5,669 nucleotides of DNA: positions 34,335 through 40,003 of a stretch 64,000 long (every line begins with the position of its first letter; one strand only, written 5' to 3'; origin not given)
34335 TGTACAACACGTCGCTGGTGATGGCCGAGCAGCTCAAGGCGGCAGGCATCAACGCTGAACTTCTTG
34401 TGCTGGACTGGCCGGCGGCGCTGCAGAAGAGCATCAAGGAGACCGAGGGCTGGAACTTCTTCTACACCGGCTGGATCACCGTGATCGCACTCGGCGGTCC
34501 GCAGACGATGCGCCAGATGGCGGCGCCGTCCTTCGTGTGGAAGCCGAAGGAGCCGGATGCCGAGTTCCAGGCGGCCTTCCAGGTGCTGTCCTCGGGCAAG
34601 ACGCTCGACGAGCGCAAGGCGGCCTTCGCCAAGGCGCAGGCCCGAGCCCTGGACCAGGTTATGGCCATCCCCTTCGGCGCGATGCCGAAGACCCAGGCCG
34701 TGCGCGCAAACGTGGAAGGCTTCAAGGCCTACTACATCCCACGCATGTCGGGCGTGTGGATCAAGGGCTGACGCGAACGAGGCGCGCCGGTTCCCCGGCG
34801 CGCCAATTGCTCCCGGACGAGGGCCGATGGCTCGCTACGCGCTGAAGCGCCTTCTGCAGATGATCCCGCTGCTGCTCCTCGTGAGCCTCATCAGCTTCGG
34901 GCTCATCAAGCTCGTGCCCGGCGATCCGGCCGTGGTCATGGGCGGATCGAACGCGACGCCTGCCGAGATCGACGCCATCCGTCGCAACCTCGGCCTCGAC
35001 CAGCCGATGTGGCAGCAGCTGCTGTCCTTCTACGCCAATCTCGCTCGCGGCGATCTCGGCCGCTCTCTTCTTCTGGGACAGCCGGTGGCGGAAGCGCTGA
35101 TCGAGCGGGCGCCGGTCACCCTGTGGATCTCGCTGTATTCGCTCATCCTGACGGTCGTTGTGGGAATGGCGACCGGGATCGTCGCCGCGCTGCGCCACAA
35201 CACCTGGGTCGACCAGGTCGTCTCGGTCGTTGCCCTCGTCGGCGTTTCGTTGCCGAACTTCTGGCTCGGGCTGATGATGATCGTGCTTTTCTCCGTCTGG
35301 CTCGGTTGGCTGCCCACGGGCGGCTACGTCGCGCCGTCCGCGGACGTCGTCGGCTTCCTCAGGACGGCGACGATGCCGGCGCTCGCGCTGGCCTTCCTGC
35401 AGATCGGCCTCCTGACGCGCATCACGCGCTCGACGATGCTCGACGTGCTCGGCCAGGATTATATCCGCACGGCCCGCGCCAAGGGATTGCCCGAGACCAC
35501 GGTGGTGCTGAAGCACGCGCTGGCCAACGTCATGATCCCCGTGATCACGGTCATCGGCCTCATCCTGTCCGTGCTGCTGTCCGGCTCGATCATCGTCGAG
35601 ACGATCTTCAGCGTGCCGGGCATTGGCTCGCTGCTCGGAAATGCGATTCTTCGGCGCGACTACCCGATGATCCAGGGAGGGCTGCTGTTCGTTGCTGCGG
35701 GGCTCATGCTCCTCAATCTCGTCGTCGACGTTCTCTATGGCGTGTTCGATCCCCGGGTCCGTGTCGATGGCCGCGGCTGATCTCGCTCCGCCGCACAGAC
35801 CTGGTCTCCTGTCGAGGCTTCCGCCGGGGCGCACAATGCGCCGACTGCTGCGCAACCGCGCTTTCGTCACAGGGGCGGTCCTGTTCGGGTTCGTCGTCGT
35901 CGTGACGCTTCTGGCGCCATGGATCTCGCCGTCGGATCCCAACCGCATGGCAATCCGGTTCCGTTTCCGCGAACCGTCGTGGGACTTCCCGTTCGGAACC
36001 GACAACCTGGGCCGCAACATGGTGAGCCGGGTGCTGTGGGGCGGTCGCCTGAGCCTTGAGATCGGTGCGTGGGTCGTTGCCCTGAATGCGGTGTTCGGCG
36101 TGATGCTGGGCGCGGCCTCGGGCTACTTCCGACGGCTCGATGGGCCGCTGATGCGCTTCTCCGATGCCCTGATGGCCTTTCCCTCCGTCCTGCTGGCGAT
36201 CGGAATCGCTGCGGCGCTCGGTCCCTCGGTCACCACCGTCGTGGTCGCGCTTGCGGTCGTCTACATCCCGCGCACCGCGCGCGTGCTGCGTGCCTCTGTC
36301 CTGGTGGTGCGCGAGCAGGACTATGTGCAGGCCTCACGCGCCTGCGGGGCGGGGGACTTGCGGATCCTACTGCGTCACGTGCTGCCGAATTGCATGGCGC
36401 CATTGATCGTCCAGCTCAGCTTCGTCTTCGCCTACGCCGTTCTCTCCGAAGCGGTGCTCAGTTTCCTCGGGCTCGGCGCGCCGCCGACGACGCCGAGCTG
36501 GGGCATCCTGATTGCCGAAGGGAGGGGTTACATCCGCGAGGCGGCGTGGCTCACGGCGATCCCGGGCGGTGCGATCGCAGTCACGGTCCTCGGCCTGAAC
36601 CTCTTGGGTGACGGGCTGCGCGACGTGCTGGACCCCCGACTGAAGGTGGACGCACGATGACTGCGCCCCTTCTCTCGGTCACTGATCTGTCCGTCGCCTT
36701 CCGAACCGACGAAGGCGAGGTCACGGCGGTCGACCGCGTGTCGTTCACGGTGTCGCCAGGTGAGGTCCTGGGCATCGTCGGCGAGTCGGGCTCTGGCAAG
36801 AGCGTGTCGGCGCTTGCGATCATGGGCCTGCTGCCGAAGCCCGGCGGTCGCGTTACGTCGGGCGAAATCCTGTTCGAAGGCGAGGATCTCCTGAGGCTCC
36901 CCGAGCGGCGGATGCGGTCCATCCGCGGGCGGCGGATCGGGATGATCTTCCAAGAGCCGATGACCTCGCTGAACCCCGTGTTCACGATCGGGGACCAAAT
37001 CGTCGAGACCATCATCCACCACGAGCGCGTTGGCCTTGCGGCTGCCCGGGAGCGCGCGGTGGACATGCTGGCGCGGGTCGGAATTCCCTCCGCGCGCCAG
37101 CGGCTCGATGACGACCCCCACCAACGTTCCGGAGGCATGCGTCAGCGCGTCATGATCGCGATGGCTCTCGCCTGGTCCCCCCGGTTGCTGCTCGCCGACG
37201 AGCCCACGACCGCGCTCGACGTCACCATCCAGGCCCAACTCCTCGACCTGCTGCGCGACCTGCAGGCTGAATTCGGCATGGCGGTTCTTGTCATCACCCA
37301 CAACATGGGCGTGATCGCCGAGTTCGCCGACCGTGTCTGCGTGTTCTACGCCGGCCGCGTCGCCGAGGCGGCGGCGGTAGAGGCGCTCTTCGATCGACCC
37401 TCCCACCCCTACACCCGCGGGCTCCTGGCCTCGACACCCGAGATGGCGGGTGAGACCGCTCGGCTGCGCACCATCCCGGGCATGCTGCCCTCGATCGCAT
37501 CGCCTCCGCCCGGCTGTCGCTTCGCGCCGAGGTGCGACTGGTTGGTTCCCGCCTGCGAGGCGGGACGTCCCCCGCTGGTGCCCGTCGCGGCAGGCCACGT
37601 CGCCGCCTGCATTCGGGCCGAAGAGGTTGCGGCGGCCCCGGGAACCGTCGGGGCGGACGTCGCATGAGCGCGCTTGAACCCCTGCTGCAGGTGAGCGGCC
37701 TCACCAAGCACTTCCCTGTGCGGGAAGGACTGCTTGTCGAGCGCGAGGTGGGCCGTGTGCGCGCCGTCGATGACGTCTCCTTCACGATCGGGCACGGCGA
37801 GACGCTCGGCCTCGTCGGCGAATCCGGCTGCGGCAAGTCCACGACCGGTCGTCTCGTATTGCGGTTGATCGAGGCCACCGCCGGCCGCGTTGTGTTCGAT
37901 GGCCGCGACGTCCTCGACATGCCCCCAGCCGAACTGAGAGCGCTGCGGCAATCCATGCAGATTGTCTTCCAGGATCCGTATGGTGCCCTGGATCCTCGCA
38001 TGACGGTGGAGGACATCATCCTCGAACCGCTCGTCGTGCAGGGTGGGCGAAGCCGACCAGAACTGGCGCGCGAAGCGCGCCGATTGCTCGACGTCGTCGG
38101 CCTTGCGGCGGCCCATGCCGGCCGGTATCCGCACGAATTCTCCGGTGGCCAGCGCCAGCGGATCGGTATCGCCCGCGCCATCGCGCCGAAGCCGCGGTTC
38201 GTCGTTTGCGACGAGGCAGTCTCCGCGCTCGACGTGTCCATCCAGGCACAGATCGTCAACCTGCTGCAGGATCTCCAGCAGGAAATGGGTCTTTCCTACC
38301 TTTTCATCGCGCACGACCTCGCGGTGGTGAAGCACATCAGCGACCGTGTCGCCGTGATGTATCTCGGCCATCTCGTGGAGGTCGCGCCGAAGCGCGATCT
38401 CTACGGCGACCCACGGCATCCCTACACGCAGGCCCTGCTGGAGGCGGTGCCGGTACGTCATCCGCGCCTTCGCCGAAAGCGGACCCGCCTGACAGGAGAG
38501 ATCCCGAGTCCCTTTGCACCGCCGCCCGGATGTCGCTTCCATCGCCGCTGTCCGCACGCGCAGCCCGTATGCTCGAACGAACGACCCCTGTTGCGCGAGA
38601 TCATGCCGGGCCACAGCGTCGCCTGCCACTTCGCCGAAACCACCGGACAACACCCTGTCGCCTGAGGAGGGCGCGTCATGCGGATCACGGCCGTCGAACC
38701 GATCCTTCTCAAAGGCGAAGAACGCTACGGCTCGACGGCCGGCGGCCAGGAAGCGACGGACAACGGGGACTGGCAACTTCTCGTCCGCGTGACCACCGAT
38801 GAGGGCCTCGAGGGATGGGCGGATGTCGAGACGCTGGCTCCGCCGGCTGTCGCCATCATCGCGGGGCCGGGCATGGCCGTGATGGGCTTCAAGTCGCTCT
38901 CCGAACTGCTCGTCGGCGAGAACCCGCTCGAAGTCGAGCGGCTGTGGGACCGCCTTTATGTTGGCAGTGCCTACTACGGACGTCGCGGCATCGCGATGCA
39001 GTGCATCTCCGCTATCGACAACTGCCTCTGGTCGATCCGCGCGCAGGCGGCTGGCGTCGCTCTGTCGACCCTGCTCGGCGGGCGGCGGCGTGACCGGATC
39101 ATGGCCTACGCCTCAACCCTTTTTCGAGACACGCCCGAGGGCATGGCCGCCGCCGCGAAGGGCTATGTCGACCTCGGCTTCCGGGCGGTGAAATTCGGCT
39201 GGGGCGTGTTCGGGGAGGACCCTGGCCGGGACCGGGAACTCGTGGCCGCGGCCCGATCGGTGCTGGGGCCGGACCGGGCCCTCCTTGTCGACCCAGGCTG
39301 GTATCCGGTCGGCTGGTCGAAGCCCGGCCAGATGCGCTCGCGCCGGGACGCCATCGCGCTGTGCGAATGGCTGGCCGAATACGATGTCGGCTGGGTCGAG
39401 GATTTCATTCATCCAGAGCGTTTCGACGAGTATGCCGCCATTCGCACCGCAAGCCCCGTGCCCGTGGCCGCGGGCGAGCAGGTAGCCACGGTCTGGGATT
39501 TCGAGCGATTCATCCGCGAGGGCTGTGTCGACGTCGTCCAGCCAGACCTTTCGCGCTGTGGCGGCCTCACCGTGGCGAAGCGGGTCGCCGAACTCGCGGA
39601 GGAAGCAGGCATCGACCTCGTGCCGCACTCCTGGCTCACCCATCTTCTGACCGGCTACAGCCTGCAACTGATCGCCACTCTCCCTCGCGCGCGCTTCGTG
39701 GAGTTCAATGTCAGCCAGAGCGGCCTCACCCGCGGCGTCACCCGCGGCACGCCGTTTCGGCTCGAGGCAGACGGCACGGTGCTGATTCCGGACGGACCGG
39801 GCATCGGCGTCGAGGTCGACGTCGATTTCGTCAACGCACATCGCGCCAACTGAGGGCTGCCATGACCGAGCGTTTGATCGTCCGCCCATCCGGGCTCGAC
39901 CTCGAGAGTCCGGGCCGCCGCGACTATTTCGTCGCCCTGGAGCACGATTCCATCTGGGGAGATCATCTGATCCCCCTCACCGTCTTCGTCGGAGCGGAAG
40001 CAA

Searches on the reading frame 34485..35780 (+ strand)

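Call 32: search_protein_families(library=pfam, proteins=[window:34485-35780:+])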
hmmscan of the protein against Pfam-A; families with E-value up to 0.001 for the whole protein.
window:34485-35780:+ (431 aa): 2 families
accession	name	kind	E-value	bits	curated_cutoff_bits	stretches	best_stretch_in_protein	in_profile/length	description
PF00528.27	BPD_transp_1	-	1.7e-39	135.9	26.4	1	227-426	1-183/184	Binding-protein-dependent transport system inner membrane component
PF19300.4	BPD_transp_1_N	-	6.8e-15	55.7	23.8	1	115-189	1-75/114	Binding-prot-dependent transport system membrane comp, N-term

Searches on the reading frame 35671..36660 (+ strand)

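Call 32: search_protein_families(library=pfam, proteins=[window:35671-36660:+])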
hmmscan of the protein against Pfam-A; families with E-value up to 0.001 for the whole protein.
window:35671-36660:+ (329 aa): 2 families
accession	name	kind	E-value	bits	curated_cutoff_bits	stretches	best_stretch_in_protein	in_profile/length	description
PF00528.27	BPD_transp_1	-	1.5e-32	113.3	26.4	1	143-325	1-183/184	Binding-protein-dependent transport system inner membrane component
PF12911.12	OppC_N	-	6.2e-10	39.2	23.9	1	54-95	5-46/53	N-terminal TM domain of oligopeptide transport permease C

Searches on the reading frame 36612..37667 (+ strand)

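Call 32: search_protein_families(library=pfam, proteins=[window:36612-37667:+])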
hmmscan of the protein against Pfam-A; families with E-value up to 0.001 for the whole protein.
window:36612-37667:+ (351 aa): 3 families
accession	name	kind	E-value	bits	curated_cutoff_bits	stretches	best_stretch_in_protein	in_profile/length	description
PF00005.33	ABC_tran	-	8e-31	107.9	25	1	41-200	2-137/137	ABC transporter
PF08352.17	oligo_HPY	-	3.4e-18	66.2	27.1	1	252-315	2-65/65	Oligopeptide/dipeptide transporter, C-terminal region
PF13304.12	AAA_21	-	0.00096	19.7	27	0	189-235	255-303/304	AAA domain, putative AbiEii toxin, Type IV TA system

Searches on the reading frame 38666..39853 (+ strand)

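Call 32: search_protein_families(library=pfam, proteins=[window:38666-39853:+])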
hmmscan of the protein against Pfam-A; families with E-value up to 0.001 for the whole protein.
window:38666-39853:+ (395 aa): 2 families
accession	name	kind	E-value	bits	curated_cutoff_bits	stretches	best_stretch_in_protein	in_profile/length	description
PF13378.12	MR_MLE_C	-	1.6e-55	188.7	29.4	1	160-386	2-217/219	Enolase C-terminal domain-like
PF02746.21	MR_MLE_N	-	3.4e-09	37.4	22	1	39-138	30-117/117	Mandelate racemase / muconate lactonizing enzyme, N-terminal domain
